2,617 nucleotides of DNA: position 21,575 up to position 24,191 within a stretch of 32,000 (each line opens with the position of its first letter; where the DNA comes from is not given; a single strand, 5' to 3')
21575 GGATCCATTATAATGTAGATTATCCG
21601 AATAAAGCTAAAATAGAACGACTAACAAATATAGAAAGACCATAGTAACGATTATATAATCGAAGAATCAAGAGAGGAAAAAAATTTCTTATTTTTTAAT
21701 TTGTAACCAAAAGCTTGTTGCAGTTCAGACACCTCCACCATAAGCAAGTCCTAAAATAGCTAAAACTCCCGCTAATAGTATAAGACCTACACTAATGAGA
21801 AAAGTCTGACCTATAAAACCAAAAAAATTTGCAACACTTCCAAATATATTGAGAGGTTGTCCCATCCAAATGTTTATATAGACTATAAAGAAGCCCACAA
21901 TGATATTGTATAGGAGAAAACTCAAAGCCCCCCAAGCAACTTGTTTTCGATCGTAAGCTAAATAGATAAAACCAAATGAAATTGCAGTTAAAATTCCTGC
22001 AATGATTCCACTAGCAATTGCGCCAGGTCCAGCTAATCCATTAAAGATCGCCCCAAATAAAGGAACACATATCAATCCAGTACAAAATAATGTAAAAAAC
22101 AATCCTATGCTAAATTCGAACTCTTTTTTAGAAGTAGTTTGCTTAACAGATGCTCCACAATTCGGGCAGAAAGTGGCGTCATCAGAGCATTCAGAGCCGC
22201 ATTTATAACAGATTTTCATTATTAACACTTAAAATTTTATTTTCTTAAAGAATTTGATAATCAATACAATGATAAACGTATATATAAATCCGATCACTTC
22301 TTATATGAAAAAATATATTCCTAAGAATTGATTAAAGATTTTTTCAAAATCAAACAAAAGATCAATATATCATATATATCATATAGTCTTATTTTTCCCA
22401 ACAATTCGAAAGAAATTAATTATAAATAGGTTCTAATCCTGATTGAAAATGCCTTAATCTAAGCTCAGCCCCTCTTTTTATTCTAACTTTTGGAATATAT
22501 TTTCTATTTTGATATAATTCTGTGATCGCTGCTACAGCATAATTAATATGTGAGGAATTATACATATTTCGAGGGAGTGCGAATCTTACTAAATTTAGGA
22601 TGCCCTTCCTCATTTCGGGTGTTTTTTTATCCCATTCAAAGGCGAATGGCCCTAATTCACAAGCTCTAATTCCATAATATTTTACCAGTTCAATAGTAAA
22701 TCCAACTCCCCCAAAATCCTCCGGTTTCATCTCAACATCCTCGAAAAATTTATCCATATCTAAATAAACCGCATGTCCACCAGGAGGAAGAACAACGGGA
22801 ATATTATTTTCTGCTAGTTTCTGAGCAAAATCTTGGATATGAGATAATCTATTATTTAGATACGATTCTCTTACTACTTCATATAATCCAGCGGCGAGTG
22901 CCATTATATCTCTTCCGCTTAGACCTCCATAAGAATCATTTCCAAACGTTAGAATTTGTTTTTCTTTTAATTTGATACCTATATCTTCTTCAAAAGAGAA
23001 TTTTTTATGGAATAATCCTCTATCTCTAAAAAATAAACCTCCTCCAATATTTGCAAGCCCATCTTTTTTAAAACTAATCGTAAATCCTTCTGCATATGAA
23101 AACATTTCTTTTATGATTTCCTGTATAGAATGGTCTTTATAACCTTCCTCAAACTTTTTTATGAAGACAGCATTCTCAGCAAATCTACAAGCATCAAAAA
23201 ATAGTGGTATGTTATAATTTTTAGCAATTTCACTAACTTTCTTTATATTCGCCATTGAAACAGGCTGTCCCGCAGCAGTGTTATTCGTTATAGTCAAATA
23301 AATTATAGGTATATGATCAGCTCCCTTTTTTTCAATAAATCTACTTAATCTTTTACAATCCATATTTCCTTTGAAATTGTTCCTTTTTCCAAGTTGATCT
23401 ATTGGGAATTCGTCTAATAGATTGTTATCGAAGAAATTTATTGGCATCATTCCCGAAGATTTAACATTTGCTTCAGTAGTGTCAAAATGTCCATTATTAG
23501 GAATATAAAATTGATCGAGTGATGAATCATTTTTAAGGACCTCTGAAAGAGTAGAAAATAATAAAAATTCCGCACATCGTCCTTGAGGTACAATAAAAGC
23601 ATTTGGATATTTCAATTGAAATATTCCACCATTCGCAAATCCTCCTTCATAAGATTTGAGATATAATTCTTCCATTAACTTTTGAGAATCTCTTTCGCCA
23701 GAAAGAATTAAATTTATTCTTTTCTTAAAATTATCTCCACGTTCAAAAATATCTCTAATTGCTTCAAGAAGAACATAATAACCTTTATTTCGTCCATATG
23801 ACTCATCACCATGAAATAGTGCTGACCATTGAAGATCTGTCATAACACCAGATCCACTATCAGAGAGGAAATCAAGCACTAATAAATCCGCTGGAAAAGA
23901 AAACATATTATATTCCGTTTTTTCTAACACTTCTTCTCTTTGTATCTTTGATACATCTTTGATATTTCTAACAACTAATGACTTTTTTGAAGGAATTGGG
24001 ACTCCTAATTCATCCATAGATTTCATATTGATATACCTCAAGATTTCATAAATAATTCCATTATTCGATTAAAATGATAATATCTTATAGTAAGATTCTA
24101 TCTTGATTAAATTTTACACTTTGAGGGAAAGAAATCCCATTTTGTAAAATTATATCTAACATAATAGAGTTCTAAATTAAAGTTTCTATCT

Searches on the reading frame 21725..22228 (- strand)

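Call 52: search_protein_families(library=pfam, proteins=[window:21725-22228:-], max_evalue=0.001)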
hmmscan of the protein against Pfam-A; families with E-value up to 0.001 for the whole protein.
window:21725-22228:- (167 aa): 3 families
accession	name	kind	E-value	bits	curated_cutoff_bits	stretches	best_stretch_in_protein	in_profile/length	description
PF13240.11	Zn_Ribbon_1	-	1.2e-06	28.5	25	1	7-27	2-22/23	zinc-ribbon domain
PF12773.13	DZR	-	4.8e-05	23.9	27.3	1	4-25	24-45/45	Double zinc ribbon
PF13248.11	Zn_ribbon_3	-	0.00021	21.1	27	1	4-26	2-24/26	zinc-ribbon domain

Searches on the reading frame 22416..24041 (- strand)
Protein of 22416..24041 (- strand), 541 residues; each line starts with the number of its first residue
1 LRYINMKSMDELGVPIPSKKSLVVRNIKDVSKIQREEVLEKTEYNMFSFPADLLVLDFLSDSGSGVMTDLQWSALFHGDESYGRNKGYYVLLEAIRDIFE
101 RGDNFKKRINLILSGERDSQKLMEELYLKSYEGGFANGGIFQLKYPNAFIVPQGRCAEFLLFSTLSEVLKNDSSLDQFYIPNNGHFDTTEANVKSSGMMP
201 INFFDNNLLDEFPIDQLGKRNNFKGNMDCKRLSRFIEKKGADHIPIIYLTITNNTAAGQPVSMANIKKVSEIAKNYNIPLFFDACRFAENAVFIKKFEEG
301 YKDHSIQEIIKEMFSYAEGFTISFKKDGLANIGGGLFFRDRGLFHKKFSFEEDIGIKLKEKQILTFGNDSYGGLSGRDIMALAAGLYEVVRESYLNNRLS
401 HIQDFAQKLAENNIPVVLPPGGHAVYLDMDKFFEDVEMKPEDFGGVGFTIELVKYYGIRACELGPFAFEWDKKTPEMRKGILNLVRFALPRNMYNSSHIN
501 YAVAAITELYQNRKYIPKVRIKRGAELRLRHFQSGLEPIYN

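Call 52: search_protein_families(library=pfam, proteins=[window:22416-24041:-], max_evalue=0.001)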
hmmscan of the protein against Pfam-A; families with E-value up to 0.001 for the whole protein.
window:22416-24041:- (541 aa): 1 family
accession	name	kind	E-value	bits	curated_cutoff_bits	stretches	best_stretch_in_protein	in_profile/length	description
PF01212.27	Beta_elim_lyase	-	1.4e-53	182.5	27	1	57-502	1-285/288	Beta-eliminating lyase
